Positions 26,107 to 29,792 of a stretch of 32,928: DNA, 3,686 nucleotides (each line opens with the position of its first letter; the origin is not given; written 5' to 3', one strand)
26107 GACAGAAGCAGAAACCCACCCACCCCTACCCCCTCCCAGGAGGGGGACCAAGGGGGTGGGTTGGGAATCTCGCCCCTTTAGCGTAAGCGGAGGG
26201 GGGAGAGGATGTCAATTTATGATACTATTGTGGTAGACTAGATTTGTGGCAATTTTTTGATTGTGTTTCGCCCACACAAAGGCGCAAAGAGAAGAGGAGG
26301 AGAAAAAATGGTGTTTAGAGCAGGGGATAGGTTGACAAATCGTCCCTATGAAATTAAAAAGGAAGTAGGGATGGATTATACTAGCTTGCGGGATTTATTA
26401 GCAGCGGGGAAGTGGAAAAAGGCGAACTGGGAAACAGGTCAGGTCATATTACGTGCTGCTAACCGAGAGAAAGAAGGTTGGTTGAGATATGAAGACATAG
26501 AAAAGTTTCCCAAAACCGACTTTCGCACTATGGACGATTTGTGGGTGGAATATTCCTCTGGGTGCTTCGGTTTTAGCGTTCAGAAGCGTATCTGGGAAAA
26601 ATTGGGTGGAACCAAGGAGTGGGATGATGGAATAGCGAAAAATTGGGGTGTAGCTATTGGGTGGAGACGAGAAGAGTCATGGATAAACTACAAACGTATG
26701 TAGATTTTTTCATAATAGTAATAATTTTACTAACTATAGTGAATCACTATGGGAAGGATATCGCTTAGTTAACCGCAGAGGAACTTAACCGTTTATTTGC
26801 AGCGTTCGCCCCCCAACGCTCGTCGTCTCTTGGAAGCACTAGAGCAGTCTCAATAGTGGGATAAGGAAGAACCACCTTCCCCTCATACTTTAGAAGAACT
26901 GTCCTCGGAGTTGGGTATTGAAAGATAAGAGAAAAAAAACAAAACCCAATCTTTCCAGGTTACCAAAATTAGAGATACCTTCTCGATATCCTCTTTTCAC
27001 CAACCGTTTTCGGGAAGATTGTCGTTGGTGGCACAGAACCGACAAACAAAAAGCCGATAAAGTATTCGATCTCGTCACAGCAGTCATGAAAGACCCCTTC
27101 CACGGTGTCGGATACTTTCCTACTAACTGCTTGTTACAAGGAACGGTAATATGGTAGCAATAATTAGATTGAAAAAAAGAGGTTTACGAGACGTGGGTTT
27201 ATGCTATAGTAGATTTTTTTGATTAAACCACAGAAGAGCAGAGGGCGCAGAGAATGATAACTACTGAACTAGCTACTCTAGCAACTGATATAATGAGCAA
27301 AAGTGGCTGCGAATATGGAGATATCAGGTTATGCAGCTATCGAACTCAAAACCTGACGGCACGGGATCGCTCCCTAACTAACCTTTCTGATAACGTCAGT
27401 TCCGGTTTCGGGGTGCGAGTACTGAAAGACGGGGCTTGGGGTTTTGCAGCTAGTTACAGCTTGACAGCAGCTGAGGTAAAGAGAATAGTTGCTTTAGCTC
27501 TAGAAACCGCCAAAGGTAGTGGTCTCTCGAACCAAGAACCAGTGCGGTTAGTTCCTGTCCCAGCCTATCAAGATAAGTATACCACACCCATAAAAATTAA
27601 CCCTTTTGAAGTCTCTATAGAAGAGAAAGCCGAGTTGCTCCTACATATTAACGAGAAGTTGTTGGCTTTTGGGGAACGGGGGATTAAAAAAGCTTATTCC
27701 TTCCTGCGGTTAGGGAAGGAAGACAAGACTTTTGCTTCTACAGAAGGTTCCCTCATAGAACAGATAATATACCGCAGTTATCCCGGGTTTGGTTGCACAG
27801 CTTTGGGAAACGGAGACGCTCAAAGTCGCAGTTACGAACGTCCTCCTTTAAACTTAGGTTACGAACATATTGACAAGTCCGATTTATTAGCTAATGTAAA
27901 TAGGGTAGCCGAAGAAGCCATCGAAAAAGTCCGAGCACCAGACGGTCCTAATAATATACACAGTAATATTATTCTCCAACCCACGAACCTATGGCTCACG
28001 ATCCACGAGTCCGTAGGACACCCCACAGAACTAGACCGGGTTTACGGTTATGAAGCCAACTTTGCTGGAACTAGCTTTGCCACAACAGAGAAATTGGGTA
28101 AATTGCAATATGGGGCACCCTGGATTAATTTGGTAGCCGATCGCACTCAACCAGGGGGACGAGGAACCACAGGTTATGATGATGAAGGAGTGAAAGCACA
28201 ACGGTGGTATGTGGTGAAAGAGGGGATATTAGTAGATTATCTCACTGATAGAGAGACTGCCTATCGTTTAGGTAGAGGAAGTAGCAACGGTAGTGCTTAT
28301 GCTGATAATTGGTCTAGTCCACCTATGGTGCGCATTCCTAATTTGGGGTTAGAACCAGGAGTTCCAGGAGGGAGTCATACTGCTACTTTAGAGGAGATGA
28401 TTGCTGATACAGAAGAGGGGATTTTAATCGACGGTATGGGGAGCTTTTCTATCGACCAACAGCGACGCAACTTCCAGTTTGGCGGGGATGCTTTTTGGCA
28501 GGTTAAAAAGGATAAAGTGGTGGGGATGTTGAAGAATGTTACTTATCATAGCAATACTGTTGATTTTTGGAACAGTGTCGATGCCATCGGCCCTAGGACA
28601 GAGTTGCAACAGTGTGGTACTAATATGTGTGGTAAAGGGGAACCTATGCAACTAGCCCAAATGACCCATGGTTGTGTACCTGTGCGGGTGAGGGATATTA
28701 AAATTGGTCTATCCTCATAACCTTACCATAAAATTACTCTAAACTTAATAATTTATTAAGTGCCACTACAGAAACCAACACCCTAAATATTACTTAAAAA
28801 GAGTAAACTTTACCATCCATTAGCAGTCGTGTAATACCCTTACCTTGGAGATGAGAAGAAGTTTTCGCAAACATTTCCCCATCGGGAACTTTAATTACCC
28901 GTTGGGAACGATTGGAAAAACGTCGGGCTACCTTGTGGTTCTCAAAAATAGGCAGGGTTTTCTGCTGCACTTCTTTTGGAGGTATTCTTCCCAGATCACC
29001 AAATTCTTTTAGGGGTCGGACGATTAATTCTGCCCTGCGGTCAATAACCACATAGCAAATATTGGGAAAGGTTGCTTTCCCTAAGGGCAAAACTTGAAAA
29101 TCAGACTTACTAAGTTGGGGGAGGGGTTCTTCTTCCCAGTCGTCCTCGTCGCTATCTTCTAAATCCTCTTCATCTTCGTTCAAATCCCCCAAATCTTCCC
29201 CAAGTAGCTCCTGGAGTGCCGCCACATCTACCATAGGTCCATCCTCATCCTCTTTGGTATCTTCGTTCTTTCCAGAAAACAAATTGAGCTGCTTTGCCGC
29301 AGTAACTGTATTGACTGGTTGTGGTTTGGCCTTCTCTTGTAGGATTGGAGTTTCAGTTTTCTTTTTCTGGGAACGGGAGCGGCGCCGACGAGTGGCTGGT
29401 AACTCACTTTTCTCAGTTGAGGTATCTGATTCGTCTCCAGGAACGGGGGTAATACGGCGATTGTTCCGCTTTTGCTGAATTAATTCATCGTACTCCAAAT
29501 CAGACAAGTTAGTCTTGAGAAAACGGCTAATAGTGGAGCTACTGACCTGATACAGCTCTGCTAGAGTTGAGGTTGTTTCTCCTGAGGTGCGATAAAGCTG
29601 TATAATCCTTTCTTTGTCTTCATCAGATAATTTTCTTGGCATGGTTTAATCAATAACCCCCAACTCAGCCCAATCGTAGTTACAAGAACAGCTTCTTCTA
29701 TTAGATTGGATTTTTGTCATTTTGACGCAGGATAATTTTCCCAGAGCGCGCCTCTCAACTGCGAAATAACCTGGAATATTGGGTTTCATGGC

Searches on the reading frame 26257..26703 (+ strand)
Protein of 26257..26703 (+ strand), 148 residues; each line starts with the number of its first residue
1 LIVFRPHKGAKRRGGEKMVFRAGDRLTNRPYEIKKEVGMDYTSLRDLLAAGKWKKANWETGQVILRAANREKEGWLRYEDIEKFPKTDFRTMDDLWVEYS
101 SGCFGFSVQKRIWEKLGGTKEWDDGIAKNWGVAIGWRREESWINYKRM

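Call 65: search_protein_families(library=pfam, proteins=[window:26257-26703:+], max_evalue=0.001)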
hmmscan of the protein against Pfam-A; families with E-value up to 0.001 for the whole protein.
window:26257-26703:+ (148 aa): 1 family
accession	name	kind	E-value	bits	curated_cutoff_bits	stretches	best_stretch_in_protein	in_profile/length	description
PF05419.17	GUN4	-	5.2e-32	111.4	29.2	1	35-146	2-108/141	GUN4-like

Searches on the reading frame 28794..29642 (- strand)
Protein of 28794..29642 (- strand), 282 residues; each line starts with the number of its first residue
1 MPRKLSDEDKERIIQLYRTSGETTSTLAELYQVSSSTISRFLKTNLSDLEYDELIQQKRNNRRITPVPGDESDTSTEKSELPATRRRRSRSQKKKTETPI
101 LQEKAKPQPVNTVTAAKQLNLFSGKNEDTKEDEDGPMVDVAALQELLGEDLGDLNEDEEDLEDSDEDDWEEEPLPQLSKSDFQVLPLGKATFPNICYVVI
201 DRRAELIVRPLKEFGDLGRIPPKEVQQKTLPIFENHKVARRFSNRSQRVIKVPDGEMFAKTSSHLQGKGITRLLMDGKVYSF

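Call 23: find_encoding_contigs(protein=window:28794-29642:-, flank=10000, max_places=6)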
Protein window:28794-29642:- (282 aa): 2 contigs read that carry it; 2 places shown.
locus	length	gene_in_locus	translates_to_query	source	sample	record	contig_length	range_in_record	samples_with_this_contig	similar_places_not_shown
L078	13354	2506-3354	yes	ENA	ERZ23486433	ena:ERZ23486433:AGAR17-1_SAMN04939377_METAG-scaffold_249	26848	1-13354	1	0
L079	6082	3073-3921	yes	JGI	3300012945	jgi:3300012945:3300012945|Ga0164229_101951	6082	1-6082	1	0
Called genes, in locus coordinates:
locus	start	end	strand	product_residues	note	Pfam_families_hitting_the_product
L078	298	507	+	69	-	-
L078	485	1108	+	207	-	PF13655:RVT_N, PF00078:RVT_1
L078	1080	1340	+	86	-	PF00078:RVT_1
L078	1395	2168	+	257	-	PF08388:GIIM (weak)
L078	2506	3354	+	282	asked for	-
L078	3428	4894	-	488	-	PF01523:PmbA_TldD_1st, PF19290:PmbA_TldD_2nd (weak), PF19289:PmbA_TldD_3rd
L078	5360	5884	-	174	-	PF05419:GUN4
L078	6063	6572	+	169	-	-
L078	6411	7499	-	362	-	PF00291:PALP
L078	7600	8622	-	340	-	PF00270:DEAD, PF00271:Helicase_C, PF25399:DeaD_dimer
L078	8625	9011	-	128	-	-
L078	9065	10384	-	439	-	PF00919:UPF0004, PF04055:Radical_SAM, PF18693:TRAM_2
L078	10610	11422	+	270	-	PF03437:BtpA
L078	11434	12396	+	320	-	PF07884:VKOR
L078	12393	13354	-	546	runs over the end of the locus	PF00890:FAD_binding_2, PF01266:DAO (weak), PF07992:Pyr_redox_2 (faint), PF02910:Succ_DH_flav_C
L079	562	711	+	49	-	-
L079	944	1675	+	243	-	PF13655:RVT_N, PF00078:RVT_1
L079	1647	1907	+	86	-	PF00078:RVT_1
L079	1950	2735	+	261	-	PF08388:GIIM (weak)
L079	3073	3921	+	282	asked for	-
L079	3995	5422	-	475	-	PF01523:PmbA_TldD_1st, PF19290:PmbA_TldD_2nd (weak), PF19289:PmbA_TldD_3rd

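Call 65: search_protein_families(library=pfam, proteins=[window:28794-29642:-], max_evalue=0.001)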
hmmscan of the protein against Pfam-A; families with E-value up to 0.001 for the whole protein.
window:28794-29642:- (282 aa): 3 families
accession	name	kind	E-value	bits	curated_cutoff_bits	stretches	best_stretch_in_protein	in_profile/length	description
PF13384.12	HTH_23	-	3.3e-05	24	24.6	1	6-44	3-40/50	Homeodomain-like domain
PF02796.21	HTH_7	-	0.00039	20.9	23.8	1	2-43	3-43/45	Helix-turn-helix domain of resolvase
PF13936.12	HTH_38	-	0.00057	20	27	0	3-43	3-42/44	Helix-turn-helix domain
